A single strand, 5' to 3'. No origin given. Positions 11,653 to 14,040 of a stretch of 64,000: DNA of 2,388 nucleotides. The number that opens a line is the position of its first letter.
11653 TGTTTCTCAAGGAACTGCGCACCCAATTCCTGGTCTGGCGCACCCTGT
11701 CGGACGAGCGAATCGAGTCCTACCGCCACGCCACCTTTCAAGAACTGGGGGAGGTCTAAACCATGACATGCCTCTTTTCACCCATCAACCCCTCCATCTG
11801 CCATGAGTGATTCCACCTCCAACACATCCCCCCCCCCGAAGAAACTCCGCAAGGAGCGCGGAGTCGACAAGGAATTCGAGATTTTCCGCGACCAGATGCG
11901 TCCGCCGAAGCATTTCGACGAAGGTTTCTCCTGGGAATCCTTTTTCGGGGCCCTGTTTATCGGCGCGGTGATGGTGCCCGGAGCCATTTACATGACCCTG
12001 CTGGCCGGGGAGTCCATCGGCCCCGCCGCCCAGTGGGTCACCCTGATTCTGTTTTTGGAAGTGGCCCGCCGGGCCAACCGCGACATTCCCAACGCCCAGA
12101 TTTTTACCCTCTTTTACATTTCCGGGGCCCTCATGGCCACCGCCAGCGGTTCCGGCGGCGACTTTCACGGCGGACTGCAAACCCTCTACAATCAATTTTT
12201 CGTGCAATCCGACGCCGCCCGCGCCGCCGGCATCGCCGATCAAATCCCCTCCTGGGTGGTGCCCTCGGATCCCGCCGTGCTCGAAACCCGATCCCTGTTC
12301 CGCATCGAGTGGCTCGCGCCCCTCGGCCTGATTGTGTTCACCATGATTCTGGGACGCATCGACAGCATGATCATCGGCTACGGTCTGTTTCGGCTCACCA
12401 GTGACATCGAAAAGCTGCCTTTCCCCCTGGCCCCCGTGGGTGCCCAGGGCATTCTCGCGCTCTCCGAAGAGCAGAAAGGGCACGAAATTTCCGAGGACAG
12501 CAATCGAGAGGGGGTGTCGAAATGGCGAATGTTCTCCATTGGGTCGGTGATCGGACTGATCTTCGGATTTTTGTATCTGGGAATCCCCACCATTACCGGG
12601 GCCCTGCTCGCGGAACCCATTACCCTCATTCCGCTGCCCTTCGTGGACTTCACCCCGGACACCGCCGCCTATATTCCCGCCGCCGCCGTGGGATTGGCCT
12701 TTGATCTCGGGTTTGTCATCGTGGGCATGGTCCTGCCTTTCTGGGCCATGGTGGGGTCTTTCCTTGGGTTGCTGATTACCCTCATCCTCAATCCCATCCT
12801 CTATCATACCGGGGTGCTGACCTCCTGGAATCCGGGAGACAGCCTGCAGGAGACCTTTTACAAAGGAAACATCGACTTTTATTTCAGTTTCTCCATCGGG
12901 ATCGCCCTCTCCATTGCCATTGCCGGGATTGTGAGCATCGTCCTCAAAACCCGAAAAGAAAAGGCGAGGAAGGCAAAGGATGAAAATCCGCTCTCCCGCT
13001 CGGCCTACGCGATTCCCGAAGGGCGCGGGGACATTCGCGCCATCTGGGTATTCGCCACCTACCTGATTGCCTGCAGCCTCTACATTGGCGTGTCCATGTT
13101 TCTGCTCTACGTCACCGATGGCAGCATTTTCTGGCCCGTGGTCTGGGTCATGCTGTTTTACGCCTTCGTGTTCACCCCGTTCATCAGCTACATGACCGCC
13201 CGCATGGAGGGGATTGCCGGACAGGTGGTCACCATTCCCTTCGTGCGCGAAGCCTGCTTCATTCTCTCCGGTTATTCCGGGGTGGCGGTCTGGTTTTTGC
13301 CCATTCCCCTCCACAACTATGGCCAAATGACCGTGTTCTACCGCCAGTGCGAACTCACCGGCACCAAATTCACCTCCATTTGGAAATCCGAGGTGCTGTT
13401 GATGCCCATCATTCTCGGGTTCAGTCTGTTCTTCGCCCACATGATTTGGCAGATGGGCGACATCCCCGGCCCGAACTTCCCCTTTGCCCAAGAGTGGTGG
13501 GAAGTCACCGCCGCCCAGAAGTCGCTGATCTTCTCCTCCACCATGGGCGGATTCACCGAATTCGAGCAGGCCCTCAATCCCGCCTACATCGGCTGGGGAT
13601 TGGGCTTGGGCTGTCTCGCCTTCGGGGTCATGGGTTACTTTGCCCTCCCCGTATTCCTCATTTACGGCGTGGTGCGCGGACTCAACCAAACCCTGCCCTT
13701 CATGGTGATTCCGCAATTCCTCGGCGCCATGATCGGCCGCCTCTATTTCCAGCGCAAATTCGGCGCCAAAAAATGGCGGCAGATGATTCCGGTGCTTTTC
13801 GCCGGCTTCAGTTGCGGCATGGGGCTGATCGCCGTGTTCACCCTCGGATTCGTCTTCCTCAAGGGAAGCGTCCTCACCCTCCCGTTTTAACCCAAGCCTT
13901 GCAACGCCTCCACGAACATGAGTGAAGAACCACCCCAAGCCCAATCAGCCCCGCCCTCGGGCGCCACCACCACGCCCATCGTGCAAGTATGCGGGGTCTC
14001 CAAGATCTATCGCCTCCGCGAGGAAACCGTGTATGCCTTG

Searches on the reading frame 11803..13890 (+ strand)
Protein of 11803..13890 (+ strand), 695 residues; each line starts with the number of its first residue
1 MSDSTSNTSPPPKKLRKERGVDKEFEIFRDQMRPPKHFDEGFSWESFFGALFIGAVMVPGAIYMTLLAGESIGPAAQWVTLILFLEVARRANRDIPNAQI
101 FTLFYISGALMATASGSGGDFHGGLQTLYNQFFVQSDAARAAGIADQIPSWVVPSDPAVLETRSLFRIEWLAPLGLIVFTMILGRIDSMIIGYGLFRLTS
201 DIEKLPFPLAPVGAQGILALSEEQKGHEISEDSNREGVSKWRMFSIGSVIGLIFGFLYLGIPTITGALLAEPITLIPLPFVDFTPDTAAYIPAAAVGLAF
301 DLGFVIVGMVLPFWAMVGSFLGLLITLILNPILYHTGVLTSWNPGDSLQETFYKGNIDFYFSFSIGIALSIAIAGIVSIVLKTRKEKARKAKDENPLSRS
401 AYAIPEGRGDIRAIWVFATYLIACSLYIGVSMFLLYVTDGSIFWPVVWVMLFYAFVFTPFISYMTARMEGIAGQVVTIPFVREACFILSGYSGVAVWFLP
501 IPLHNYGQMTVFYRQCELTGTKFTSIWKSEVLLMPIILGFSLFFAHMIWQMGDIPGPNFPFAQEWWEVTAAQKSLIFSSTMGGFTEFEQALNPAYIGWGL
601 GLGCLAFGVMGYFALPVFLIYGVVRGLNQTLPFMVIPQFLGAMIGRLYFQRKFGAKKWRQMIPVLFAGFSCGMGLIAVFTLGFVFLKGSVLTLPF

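Call 6: search_protein_families(library=pfam, proteins=[window:11803-13890:+], max_evalue=0.01)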
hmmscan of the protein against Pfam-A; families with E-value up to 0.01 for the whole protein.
window:11803-13890:+ (695 aa): 0 families

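Call 7: search_protein_families(library=ncbifam, proteins=[window:11803-13890:+], max_evalue=0.01)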
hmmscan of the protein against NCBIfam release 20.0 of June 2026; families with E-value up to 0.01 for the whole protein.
window:11803-13890:+ (695 aa): 1 family
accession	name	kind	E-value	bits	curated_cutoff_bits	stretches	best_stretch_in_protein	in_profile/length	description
TIGR01218.1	Gpos_tandem_5TM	subfamily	0.0063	16.3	35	1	358-465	88-199/208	tandem five-TM protein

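Call 16: search_protein_families(library=pfam, proteins=[window:11803-13887:+], max_evalue=10)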
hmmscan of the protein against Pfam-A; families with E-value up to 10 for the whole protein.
window:11803-13887:+ (695 aa): 1 family
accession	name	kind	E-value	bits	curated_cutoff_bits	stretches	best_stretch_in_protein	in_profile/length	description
PF20563.3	DUF6773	-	0.09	13.1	27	1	332-395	98-162/163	Family of unknown function (DUF6773)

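Call 33: find_homologous_proteins(query=window:11803-13887:+)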
Query window:11803-13887:+ (695 aa): 2531 proteins with E <= 0.001 among 8000 candidates; the best 120 are listed.
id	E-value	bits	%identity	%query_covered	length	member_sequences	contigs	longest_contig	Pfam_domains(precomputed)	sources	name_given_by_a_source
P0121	0.0e+0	1401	87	100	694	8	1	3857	-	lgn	-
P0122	0.0e+0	1397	87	99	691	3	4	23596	-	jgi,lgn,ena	jgi:hypothetical protein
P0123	0.0e+0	1395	87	100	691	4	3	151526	-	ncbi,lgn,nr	ncbi:MAG: peptide transporter [Verrucomicrobia bacterium]|nr:peptide transporter [Verrucomicrobiota 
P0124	0.0e+0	1379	85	100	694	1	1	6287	-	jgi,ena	-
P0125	0.0e+0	1364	86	98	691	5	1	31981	-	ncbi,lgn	-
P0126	0.0e+0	1227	77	100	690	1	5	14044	-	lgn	-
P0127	0.0e+0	1217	77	98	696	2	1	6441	-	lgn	-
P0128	0.0e+0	1087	67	100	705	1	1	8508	-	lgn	-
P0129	0.0e+0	1071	66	100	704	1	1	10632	-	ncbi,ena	-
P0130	0.0e+0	1060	66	98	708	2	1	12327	-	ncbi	-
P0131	0.0e+0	1052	66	99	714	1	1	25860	-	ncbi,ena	-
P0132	0.0e+0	1051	65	98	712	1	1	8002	-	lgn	-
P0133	0.0e+0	1028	65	100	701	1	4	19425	-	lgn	-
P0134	0.0e+0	1027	62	100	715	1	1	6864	-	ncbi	-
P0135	0.0e+0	1011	64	97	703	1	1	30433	-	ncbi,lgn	-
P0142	1.3e-289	981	63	99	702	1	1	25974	PF03169.21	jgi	jgi:hypothetical protein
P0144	1.9e-288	977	62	99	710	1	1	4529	PF03169.21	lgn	-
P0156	1.8e-285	967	62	99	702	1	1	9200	PF03169.21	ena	-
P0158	3.8e-285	966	62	98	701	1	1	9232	PF03169.21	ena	-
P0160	4.7e-285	965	61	99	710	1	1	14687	PF03169.21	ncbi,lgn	-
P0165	3.3e-284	963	64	96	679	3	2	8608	PF03169.21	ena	-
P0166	3.4e-284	963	62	97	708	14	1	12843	PF03169.21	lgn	-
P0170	9.7e-284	961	64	96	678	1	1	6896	PF03169.21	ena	-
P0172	2.2e-283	960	64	96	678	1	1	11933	PF03169.21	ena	-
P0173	2.2e-283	960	62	98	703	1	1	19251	PF03169.21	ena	-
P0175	3.1e-283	959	62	98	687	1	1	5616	PF03169.21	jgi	jgi:hypothetical protein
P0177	4.8e-283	959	62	97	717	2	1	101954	PF03169.21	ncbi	-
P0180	2.2e-282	957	63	96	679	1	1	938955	PF03169.21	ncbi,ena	-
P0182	4.5e-282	956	62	99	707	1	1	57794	PF03169.21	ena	-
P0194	2.2e-280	950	61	98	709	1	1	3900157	PF03169.21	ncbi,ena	-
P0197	6.6e-280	948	61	97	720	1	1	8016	PF03169.21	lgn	-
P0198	1.7e-279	947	62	98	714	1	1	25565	PF03169.21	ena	-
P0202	5.5e-278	942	61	98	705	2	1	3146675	PF03169.21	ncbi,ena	-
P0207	2.2e-277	940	61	99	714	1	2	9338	PF03169.21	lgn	-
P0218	2.3e-274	930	60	100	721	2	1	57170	PF03169.21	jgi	-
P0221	2.1e-272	924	59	100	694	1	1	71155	PF03169.21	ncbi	-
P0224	2.4e-271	920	59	98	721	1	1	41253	PF03169.21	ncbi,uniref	ncbi:peptide transporter [Phycisphaerales bacterium AB-hyl4]|uniref:Peptide transporter n=1 Tax=Natr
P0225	6.6e-271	919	60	100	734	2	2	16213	PF03169.21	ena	-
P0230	5.2e-268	909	59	98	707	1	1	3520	PF03169.21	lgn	-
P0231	5.8e-268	909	60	98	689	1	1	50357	PF03169.21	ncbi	-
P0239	3.0e-264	897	61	96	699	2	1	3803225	PF03169.21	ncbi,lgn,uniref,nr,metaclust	ncbi:hypothetical membrane protein [Phycisphaera mikurensis NBRC 102666]|uniref:Hypothetical membran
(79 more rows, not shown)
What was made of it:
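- On OPT/YSL transporters (PF03169): About 30 of 120 B1 relatives carry a precomputed PF03169 hit (call 33).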

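Call 34: find_encoding_contigs(protein=P0239, flank=10000, max_places=2)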
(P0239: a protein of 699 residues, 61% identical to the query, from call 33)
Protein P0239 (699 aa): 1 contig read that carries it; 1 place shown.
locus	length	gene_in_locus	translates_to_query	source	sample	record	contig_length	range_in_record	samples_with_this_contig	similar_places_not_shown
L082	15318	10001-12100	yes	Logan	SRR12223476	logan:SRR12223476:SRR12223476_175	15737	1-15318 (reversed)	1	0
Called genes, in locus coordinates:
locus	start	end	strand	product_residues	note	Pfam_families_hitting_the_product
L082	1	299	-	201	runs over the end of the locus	PF00213:OSCP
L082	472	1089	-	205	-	PF00430:ATP-synt_B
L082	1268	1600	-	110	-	PF00137:ATP-synt_C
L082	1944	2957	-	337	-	PF00119:ATP-synt_A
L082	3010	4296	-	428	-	PF00999:Na_H_Exchanger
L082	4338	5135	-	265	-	-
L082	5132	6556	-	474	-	PF00501:AMP-binding, PF13193:AMP-binding_C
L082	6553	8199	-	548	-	PF01494:FAD_binding_3, PF04820:Trp_halogenase (weak)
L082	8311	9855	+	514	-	PF13229:Beta_helix (faint)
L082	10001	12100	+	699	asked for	PF03169:OPT (faint)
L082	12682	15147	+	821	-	-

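Call 35: find_encoding_contigs(protein=P0123, flank=10000, max_places=2)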
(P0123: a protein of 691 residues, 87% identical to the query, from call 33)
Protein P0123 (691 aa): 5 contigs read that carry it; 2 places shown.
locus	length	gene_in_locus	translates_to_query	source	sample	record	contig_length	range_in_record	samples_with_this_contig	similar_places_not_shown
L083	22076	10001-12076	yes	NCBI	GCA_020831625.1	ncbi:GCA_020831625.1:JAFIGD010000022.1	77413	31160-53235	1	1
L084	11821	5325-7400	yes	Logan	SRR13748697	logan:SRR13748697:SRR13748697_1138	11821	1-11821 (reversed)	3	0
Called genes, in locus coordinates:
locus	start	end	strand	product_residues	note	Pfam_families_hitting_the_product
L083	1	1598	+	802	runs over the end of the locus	PF20581:DUF6785, PF20580:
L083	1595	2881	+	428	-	PF05402:PqqD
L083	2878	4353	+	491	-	PF02687:FtsX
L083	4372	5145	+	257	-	PF00005:ABC_tran, PF13304:AAA_21 (weak)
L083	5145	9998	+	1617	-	PF02687:FtsX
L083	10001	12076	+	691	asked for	-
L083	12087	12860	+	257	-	PF00005:ABC_tran, PF02463:SMC_N (weak)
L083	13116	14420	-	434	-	PF00890:FAD_binding_2 (weak), PF01134:GIDA (weak), PF01266:DAO (faint), PF01946:Thi4 (weak), PF05834:Lycopene_cycl (faint), PF07992:Pyr_redox_2 (weak), PF12831:FAD_oxidored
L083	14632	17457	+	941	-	PF22842:Pel9A-like_beta_helix, PF07602:DUF1565, PF00754:F5_F8_type_C, PF22633:F5_F8_type_C_2, PF00754:F5_F8_type_C, PF22633:F5_F8_type_C_2, PF00754:F5_F8_type_C, PF22633:F5_F8_type_C_2, +1 more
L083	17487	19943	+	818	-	PF16318:DUF4957 (faint), PF13229:Beta_helix, PF00754:F5_F8_type_C, PF22633:F5_F8_type_C_2, PF00754:F5_F8_type_C, PF22633:F5_F8_type_C_2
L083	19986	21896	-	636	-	-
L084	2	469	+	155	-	?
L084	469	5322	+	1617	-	PF02687:FtsX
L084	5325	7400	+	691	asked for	-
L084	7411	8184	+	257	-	PF00005:ABC_tran, PF02463:SMC_N (weak)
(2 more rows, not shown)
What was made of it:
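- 787..14697 (+): Module 1, the counterpart: A 787-3234, PqqD-fusion 3231-4568, FtsX (491 aa) 4565-6040, ATPase I 6052-6837, giant 6837-11759, B 11803-13890, ATPase II 13918-14697. The ortholog locus L083 has the same order (call 35).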

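Call 38: find_related_loci(query=window:11803-13887:+, collection=metagenome_contigs, flank=10000)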
Query window:11803-13887:+ (695 aa) in metagenome_contigs; peptide patterns used: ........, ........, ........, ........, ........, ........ (x = any residue, [..] = any of these).
128 stretches matched a pattern; 76 encode a relative of the query (tblastn E <= 1e-3); 76 distinct loci.
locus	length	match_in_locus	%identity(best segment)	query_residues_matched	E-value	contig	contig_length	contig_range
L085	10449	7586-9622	59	22-695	0e+0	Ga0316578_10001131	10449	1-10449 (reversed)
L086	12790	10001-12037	51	6-695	0e+0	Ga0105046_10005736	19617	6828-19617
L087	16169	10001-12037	51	6-695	0e+0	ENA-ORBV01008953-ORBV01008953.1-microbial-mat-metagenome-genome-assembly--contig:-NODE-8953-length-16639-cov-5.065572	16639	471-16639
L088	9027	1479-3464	51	17-695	0e+0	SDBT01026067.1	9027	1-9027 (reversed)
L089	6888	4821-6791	51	21-695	0e+0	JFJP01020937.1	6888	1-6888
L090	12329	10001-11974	50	21-695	0e+0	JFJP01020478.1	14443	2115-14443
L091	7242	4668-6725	48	2-695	0e+0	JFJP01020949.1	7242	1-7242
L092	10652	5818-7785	51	21-695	0e+0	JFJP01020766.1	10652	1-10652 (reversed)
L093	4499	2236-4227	52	13-695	0e+0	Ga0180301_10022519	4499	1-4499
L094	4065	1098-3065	49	21-695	0e+0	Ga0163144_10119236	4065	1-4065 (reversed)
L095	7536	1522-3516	49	11-695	0e+0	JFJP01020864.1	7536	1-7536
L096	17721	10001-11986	50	15-695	0e+0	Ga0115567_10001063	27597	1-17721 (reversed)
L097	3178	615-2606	49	11-693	0e+0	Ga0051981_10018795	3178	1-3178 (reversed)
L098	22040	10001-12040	49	1-695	0e+0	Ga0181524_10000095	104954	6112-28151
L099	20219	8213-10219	49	13-695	0e+0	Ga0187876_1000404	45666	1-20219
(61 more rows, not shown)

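Call 67: find_encoding_contigs(protein=P0194, flank=10000, max_places=1)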
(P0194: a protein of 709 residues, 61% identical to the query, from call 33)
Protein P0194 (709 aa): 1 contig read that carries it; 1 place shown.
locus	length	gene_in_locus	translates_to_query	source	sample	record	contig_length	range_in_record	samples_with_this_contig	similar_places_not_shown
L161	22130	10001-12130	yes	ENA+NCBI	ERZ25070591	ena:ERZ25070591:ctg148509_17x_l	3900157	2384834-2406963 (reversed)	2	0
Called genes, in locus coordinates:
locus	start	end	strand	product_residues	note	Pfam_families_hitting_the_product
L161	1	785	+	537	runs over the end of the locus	PF00118:Cpn60_TCP1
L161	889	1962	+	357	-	PF01120:Alpha_L_fucos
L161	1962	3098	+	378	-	PF00226:DnaJ, PF01556:DnaJ_C, PF00684:DnaJ_CXXCXGXG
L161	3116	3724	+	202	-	PF01025:GrpE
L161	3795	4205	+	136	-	PF09723:Zn_ribbon_8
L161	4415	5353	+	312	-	PF14339:DUF4394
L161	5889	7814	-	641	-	PF00009:GTP_EFTU, PF01926:MMR_HSR1 (faint), PF03144:GTP_EFTU_D2 (weak), PF22594:GTP-eEF1A_C, PF01583:APS_kinase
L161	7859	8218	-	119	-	PF05635:23S_rRNA_IVP, PF22296:bAvd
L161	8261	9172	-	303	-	PF01507:PAPS_reduct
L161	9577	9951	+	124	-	PF01597:GCV_H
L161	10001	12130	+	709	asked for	PF03169:OPT (weak)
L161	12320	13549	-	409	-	PF01676:Metalloenzyme, PF10143:PhosphMutase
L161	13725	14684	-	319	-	PF02470:MlaD, PF28544:Helical_needle (weak)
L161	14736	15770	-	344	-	PF00005:ABC_tran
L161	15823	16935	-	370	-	PF00155:Aminotran_1_2 (weak), PF01041:DegT_DnrJ_EryC1, PF01212:Beta_elim_lyase (faint)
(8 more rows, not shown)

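Call 68: find_encoding_contigs(protein=P0202, flank=10000, max_places=1)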
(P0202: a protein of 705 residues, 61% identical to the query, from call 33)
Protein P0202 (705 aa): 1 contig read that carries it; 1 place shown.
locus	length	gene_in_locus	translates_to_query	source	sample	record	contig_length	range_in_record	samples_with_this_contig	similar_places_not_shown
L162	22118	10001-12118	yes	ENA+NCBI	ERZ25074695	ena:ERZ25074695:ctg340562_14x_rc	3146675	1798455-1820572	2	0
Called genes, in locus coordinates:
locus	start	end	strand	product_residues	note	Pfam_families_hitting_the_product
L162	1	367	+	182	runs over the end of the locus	PF08695:Coa1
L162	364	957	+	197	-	PF01728:FtsJ, PF08241:Methyltransf_11 (weak), PF13649:Methyltransf_25 (weak)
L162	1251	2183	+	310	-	-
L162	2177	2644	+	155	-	PF05402:PqqD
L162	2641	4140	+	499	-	PF02687:FtsX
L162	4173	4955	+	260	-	PF00005:ABC_tran, PF02463:SMC_N (faint), PF13304:AAA_21 (faint)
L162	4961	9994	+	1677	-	PF02687:FtsX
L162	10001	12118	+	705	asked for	PF03169:OPT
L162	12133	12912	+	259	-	PF00005:ABC_tran, PF02463:SMC_N (faint), PF13304:AAA_21 (faint)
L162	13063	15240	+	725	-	PF12439:GDE_N, PF06202:GDE_C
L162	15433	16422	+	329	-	PF07963:N_methyl (weak)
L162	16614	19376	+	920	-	-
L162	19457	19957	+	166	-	-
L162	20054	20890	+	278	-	PF03976:PPK2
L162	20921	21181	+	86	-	-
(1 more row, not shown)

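Call 69: find_encoding_contigs(protein=P0224, flank=10000, max_places=1)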
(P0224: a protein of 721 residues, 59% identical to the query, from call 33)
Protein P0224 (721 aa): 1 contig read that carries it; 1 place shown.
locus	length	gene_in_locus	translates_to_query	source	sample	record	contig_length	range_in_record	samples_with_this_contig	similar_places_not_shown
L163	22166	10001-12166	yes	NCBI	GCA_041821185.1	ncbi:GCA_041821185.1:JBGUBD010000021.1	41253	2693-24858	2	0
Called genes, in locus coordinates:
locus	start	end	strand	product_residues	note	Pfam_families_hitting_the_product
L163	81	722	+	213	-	PF01728:FtsJ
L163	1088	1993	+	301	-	-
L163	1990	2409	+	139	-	PF05402:PqqD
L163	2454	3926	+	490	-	PF02687:FtsX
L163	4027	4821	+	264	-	PF02463:SMC_N (faint), PF00005:ABC_tran, PF13304:AAA_21 (faint)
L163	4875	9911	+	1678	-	PF04389:Peptidase_M28 (weak), PF02687:FtsX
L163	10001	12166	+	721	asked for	PF03169:OPT (faint)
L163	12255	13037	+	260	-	PF02463:SMC_N (faint), PF00005:ABC_tran, PF13304:AAA_21 (faint)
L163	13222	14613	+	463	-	PF00072:Response_reg, PF00158:Sigma54_activat, PF14532:Sigma54_activ_2, PF07728:AAA_5 (faint), PF25601:AAA_lid_14, PF02954:HTH_8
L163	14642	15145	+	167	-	PF02542:YgbB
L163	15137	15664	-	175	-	-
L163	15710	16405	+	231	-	PF03853:YjeF_N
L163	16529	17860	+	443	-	PF00146:NADHdh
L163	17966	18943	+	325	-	PF03099:BPL_LplA_LipB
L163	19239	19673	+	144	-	PF00571:CBS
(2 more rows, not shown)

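Call 85: find_encoding_contigs(protein=P0125, flank=10000, max_places=3)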
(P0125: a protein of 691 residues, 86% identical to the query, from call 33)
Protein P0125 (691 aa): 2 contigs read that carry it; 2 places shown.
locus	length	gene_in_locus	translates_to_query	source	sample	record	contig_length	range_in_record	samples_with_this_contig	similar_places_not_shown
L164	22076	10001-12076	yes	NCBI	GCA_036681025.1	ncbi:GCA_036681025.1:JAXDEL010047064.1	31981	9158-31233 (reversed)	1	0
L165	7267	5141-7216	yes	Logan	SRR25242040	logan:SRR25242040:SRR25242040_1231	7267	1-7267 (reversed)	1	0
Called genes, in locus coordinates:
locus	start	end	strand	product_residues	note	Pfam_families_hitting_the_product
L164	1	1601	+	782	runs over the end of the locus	?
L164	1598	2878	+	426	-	PF05402:PqqD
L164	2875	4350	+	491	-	PF02687:FtsX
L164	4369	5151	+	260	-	PF02463:SMC_N (faint), PF00005:ABC_tran, PF13304:AAA_21 (weak)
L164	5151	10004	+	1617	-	PF02687:FtsX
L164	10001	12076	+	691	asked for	-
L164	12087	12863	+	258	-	PF02463:SMC_N (faint), PF00005:ABC_tran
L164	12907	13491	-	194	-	PF00300:His_Phos_1 (weak)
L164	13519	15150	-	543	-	PF01926:MMR_HSR1, PF02421:FeoB_N (weak), PF07670:Gate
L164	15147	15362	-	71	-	-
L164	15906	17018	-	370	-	PF00070:Pyr_redox (faint), PF01266:DAO (weak), PF01494:FAD_binding_3 (faint), PF03486:HI0933_like (faint), PF07992:Pyr_redox_2, PF13450:NAD_binding_8 (faint), PF13454:NAD_binding_9 (faint), PF13738:Pyr_redox_3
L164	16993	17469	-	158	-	PF01502:PRA-CH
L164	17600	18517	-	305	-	PF00126:HTH_1, PF03466:LysR_substrate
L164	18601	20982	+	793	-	PF08267:Meth_synt_1, PF01717:Meth_synt_2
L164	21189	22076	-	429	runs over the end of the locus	PF02492:cobW, PF07683:CobW_C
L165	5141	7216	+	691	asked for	-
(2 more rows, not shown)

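Call 96: list_cluster_members(proteins=[window:11803-13887:+, window:787-3231:+, window:13918-14694:+, window:41966-44047:+])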
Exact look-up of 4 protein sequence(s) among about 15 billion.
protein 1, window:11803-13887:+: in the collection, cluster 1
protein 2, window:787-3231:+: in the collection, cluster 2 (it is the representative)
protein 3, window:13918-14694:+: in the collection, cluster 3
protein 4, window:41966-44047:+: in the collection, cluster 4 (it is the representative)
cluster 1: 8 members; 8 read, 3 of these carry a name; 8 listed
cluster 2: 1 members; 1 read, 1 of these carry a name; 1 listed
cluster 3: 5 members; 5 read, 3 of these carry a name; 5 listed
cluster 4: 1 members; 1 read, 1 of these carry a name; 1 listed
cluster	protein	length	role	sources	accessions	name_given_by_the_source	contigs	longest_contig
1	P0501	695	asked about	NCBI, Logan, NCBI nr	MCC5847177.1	MAG: peptide transporter [Verrucomicrobia bacterium] | peptide transporter [Verrucomicrobiota bacterium]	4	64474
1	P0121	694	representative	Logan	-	-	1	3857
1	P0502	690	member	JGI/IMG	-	hypothetical protein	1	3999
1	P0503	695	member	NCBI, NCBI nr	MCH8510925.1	MAG: OPT/YSL family transporter [Kiritimatiellae bacterium] | OPT/YSL family transporter [Kiritimatiellia bacterium]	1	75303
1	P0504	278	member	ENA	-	-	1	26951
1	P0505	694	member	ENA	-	-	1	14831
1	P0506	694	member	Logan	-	-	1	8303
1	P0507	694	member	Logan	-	-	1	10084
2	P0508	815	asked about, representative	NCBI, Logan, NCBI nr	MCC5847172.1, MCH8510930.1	MAG: hypothetical protein JJU29_03680 [Verrucomicrobia bacterium] | hypothetical protein [Verrucomicrobiota bacterium]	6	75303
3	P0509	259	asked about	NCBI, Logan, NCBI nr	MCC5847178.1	MAG: ABC transporter ATP-binding protein [Verrucomicrobia bacterium] | ABC transporter ATP-binding protein [Verrucomicrobiota bacterium]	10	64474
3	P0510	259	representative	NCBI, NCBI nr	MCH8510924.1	MAG: ABC transporter ATP-binding protein [Kiritimatiellae bacterium] | ABC transporter ATP-binding protein [Kiritimatiellia bacterium]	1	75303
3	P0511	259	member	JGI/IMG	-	putative ABC transport system ATP-binding protein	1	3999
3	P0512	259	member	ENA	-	-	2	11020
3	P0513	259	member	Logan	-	-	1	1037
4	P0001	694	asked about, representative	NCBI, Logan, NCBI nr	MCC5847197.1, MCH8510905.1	MAG: hypothetical protein JJU29_03810 [Verrucomicrobia bacterium] | hypothetical protein [Verrucomicrobiota bacterium]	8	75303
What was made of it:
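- Checked: GenBank protein accessions from two independent MAG assemblies (contigs of 64,474 and 75,303 bp) place both copies on one contig (call 96).
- NCBI names B1 'peptide transporter' or 'OPT/YSL family transporter' (calls 33, 96). Two independent assemblies carry both copies on one contig (call 96).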
